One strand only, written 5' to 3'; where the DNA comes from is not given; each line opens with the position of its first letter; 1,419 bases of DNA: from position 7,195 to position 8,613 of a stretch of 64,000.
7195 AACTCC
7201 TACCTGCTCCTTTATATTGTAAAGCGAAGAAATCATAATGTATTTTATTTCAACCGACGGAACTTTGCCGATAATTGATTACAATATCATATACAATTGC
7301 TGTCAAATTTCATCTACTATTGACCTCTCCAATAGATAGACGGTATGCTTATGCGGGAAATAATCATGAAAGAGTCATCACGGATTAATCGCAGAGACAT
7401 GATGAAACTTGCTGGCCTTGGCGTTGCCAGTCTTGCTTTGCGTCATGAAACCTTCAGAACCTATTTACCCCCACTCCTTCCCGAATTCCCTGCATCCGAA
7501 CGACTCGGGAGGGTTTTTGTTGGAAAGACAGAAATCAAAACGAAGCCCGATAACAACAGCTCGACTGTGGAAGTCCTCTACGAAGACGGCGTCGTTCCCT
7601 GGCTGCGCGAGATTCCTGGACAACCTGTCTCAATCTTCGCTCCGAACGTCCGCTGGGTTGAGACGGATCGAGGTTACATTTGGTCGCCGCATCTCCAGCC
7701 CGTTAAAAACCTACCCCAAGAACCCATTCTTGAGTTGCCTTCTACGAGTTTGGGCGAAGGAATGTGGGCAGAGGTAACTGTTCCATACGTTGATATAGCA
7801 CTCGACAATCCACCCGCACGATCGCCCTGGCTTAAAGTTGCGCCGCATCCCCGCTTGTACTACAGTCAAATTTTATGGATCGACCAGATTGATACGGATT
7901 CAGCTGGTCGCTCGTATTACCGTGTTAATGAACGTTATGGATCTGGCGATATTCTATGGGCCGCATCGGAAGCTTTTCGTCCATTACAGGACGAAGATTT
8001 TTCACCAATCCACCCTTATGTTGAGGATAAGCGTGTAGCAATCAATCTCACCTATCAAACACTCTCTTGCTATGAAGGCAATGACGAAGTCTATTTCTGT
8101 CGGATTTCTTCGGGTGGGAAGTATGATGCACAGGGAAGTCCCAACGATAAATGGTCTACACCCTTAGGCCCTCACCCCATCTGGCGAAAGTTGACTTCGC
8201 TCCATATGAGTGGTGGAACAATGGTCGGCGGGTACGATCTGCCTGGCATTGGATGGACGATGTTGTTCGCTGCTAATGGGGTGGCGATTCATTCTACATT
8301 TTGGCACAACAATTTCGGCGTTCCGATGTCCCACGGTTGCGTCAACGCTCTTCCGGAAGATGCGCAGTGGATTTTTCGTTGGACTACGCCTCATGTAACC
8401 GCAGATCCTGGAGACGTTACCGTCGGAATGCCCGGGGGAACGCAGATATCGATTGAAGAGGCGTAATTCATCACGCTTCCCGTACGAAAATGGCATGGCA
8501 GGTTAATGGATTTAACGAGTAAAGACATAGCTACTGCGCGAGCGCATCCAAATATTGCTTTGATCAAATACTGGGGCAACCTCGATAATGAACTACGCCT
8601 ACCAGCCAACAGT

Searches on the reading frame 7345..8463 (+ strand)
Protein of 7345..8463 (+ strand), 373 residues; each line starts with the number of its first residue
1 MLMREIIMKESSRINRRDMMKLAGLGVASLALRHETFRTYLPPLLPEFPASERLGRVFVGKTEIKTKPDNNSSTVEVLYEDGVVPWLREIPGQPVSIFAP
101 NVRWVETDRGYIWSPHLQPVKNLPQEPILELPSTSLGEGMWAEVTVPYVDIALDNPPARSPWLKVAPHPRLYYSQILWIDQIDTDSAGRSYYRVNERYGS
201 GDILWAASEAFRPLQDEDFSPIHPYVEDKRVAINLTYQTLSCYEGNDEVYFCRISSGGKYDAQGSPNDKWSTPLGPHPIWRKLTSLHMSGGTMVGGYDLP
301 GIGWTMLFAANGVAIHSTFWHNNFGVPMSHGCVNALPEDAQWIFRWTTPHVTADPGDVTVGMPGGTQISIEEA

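Call 68: search_protein_families(library=pfam, proteins=[window:7345-8463:+], max_evalue=0.01)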
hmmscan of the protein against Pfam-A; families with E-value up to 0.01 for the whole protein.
window:7345-8463:+ (373 aa): 1 family
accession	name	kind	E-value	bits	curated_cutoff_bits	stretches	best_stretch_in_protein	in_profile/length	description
PF03734.19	YkuD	-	1.3e-13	52.2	23.4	1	229-349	2-140/146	L,D-transpeptidase catalytic domain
